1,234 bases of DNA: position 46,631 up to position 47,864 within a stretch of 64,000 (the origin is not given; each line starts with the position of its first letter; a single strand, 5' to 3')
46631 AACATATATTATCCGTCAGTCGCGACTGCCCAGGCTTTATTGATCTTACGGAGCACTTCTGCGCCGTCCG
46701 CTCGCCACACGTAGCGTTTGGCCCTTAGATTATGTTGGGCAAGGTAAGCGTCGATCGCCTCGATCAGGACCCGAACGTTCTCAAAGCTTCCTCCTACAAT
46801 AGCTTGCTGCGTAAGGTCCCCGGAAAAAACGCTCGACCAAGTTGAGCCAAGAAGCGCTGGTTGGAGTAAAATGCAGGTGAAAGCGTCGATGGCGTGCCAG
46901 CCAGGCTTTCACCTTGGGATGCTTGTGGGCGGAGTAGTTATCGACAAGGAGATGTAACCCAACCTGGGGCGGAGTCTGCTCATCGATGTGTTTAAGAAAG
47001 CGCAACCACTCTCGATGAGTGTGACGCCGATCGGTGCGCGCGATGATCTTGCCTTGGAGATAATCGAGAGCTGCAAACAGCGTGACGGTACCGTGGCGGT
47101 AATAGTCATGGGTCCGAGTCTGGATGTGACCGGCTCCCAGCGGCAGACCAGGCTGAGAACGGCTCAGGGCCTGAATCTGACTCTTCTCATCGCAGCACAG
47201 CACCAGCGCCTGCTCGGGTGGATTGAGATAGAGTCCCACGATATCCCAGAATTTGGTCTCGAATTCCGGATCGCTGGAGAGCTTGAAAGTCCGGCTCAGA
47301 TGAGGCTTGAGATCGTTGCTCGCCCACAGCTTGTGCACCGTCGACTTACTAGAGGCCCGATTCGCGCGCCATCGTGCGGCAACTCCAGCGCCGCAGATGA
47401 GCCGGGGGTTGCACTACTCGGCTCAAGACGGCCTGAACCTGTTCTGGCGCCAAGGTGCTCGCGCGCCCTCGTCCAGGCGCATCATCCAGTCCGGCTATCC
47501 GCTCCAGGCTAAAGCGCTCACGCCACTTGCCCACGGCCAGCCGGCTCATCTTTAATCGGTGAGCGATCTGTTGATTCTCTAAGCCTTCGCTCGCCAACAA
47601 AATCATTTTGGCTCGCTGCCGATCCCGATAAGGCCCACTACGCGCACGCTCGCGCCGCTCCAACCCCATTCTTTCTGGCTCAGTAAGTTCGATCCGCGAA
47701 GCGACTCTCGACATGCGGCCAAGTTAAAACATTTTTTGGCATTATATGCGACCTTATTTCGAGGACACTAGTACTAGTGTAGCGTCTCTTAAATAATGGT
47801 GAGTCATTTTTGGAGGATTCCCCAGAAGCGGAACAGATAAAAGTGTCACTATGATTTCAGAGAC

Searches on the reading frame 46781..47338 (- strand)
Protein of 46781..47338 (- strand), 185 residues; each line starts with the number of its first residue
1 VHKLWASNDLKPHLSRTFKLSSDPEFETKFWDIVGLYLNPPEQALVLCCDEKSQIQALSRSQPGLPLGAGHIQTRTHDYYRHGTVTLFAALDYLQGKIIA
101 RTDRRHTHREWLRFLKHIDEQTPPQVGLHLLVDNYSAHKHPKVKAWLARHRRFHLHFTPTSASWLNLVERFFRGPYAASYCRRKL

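Call 7: search_protein_families(library=pfam, proteins=[window:46781-47338:-], max_evalue=0.01)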
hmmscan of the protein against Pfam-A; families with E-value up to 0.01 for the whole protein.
window:46781-47338:- (185 aa): 1 family
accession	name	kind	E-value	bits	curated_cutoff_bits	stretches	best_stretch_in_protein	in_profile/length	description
PF13358.12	DDE_3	-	9.3e-19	68.2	28.6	1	47-173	3-127/146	DDE superfamily endonuclease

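Call 8: search_protein_families(library=ncbifam, proteins=[window:46781-47338:-], max_evalue=0.01)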
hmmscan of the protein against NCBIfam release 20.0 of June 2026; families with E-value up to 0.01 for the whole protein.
window:46781-47338:- (185 aa): 1 family
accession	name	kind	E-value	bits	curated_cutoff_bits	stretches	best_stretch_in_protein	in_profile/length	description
NF033545.0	transpos_IS630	equivalog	1e-48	166.3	100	1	1-173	101-270/299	IS630 family transposase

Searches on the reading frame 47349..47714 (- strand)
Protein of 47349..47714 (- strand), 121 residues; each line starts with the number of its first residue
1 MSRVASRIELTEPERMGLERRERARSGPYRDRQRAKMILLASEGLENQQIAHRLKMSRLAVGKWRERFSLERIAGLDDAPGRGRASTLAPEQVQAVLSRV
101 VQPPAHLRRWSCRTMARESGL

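Call 7: search_protein_families(library=pfam, proteins=[window:47349-47714:-], max_evalue=0.01)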
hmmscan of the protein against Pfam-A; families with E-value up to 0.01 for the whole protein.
window:47349-47714:- (121 aa): 4 families
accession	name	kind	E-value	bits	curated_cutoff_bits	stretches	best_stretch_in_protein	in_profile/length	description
PF13551.12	HTH_29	-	8.1e-12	45.5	28.1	1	34-93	1-63/64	Winged helix-turn helix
PF13565.12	HTH_32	-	2.6e-11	44.4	33.7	1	61-118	2-55/73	Homeodomain-like domain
PF13384.12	HTH_23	-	2.9e-07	30.6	24.6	1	29-76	2-49/50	Homeodomain-like domain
PF13518.12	HTH_28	-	5.4e-05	23.6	25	1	33-84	1-52/52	Helix-turn-helix domain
